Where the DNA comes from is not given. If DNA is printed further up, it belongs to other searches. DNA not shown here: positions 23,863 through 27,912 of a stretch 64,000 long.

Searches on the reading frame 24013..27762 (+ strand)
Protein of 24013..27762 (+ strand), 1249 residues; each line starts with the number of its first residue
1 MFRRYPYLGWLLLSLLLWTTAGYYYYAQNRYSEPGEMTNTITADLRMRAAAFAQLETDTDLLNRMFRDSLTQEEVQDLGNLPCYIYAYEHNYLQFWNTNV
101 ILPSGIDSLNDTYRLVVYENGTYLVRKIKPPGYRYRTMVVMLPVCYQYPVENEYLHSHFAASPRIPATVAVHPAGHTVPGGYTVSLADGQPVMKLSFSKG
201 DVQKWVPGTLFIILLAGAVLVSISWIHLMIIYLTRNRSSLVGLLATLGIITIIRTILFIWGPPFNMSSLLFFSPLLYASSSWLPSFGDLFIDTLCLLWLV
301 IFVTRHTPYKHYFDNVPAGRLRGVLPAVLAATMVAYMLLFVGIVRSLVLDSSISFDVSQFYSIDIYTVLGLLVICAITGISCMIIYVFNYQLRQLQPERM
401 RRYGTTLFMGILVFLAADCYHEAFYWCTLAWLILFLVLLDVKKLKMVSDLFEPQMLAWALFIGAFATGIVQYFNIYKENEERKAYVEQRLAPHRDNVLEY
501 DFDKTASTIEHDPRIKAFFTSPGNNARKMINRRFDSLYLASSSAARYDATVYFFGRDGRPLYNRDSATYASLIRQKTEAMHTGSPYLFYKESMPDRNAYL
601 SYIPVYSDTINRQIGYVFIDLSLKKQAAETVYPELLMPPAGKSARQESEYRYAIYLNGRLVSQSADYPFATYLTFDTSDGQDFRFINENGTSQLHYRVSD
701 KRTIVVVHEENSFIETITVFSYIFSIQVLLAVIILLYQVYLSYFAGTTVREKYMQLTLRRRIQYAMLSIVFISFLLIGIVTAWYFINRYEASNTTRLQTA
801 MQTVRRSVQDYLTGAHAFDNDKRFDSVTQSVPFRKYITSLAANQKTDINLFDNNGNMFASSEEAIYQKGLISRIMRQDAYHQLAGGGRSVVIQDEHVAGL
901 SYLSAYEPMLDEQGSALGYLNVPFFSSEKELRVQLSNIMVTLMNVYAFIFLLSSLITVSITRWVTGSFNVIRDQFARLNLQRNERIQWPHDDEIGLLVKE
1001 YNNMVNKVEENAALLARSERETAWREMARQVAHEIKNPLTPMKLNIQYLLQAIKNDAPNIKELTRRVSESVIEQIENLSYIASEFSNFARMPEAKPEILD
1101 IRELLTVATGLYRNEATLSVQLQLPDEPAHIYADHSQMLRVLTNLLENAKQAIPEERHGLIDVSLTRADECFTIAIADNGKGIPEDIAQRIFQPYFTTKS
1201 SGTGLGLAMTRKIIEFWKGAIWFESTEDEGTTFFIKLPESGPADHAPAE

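Call 76: search_protein_families(library=pfam, max_evalue=0.00001, proteins=[window:24013-27762:+])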
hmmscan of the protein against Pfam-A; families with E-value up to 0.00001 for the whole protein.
window:24013-27762:+ (1249 aa): 2 families
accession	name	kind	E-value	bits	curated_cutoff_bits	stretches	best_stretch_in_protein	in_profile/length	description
PF02518.31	HATPase_c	-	2e-24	86.6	26.4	1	1134-1239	2-109/111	Histidine kinase-, DNA gyrase B-, and HSP90-like ATPase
PF00512.31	HisKA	-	3.9e-07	30.5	26.9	1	1024-1091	2-63/66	His Kinase A (phospho-acceptor) domain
